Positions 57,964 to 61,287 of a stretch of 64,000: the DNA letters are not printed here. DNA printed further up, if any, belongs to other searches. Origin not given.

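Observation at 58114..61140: Two complete PilB/GspE secretion-ATPase modules are fused in a single 1008-aa polypeptide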

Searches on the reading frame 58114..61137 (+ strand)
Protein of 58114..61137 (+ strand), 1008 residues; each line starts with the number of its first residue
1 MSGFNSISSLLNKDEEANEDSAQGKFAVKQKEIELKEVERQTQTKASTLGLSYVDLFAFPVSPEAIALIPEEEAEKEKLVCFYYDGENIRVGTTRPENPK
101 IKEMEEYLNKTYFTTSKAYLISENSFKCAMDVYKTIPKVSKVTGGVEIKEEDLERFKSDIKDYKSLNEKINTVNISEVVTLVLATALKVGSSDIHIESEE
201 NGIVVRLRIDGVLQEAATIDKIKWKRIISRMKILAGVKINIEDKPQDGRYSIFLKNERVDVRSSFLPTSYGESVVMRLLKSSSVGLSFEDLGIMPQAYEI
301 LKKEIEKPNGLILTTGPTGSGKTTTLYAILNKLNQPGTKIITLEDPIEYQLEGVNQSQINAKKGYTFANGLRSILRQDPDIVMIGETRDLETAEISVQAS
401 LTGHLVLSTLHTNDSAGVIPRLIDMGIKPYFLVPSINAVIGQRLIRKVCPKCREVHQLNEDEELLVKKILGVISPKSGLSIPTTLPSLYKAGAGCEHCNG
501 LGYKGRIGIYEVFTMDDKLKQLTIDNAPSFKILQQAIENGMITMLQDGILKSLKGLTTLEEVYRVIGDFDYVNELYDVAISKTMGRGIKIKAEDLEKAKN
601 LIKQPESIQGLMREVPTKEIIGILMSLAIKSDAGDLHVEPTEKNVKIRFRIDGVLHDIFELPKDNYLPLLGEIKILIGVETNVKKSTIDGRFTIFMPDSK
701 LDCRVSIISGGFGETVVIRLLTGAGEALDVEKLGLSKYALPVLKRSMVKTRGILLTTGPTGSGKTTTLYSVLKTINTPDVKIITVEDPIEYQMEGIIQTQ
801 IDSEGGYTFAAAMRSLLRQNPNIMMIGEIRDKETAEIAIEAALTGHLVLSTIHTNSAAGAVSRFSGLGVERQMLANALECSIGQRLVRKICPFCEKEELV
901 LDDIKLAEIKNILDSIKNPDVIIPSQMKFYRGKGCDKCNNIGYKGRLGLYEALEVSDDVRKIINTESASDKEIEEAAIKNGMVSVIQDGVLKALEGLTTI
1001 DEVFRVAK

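Call 3: search_protein_families(library=pfam, proteins=[window:58114-61137:+], max_evalue=0.01)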
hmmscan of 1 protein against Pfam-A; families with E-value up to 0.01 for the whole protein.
window:58114-61137:+ (1008 aa): 36 families (the best 25 are shown)
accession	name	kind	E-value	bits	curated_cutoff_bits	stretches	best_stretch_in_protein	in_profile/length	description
PF00437.27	T2SSE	-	3.1e-229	760.4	24.9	2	174-564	7-370/370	Type II/IV secretion system protein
PF25199.1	nSTAND_NTPase5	-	5.9e-09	36.3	34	1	302-351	34-84/145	Novel STAND NTPase 5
PF13401.12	AAA_22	-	9.1e-09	36.2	27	2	308-343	4-41/130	AAA domain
PF20720.3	nSTAND3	-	5.4e-08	33.1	27.2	1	297-347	6-55/155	Novel STAND NTPase 3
PF13173.12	AAA_14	-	2.4e-07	31.3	27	0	752-862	3-104/129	AAA domain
PF12775.13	AAA_7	-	5.2e-07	29.8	25.8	0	743-785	25-67/181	P-loop containing dynein motor region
PF13604.12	AAA_30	-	1.3e-06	28.8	27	0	301-342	10-51/191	AAA domain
PF00004.35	AAA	-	4.3e-06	27.7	21.2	0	312-343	1-29/131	ATPase family associated with various cellular activities (AAA)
PF04851.21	ResIII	-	5.6e-06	26.8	22.5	0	296-343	10-59/164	Type III restriction enzyme, res subunit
PF13555.12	AAA_29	-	5.7e-06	26.4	27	0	308-331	21-44/61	P-loop containing region of AAA domain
PF00005.33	ABC_tran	-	1.6e-05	26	25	0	313-349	15-51/137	ABC transporter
PF13191.12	AAA_16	-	1.9e-05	25.7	32.6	0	308-337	24-52/167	AAA ATPase domain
PF02492.25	cobW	-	2.3e-05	24.5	20.7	0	313-341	4-31/180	CobW/HypB/UreG, nucleotide-binding domain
PF05157.20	MshEN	-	3e-05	24.3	23.1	1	49-103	1-55/90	MshEN domain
PF03215.21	Rad17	-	5.4e-05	23.7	23.8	0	750-774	45-68/186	Rad17 P-loop domain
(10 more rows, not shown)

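Call 4: search_protein_families(library=ncbifam, proteins=[window:58114-61137:+], max_evalue=0.01)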
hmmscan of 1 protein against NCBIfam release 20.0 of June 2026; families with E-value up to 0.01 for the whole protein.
window:58114-61137:+ (1008 aa): 51 families (the best 25 are shown)
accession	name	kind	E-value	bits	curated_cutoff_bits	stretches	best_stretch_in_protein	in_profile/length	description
TIGR02533.1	type_II_gspE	equivalog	2.7e-276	916.8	630.25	2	75-565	10-485/486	type II secretion system ATPase GspE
TIGR02538.1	type_IV_pilB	equivalog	2.3e-260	865.1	675.65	2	23-566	26-562/564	type IV-A pilus assembly ATPase PilB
NF007755.0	PRK10436.1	equivalog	7.7e-234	776.5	617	2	151-568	61-461/465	type II secretion system protein GspE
NF053534.1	T4PilAsmATPsTfpB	equivalog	5.1e-222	738.4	850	2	31-566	61-582/584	type IV pilus assembly ATPase TfpB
NF041000.1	ATPase_ComGA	equivalog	6.1e-143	474.6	300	2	182-446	3-266/267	competence type IV pilus ATPase ComGA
TIGR01420.1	pilT_fam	subfamily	1.3e-96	323.9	319.1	2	182-446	5-269/343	PilT/PilU family type 4a pilus ATPase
TIGR02525.1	plasmid_TraJ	equivalog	4.9e-56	190.3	368.3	2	743-864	141-269/372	plasmid transfer ATPase TraJ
TIGR02524.1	dot_icm_DotB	equivalog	3.4e-43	148.2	463.3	2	735-902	117-296/358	Dot/Icm type IV secretion system ATPase DotB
NF058587.1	archaellum_moto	equivalog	1.1e-34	120.1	550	2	754-867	278-396/527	archaellum flagellar ATPase motor FlaI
TIGR02782.1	TrbB_P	equivalog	1.9e-31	109.5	304.55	2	291-422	118-252/303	P-type conjugative transfer ATPase TrbB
TIGR03819.1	heli_sec_ATPase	hypoth_equivalog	1.6e-27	96.6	373.15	2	715-881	141-314/340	TadA family conjugal transfer-associated ATPase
TIGR02788.1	VirB11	equivalog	7.1e-27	94.2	249.95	2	743-873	137-271/308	P-type DNA transfer ATPase VirB11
NF010469.0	PRK13894.1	subfamily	3.5e-24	85.7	508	2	292-423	132-265/320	conjugal transfer ATPase TrbB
NF010407.0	PRK13833.1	subfamily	1.3e-23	83.9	499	2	745-870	138-265/323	conjugal transfer protein TrbB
NF053672.1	bindosome_BasE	exception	5.4e-23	81.5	1000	2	313-423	274-389/512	bindosome assembly system ATPase subunit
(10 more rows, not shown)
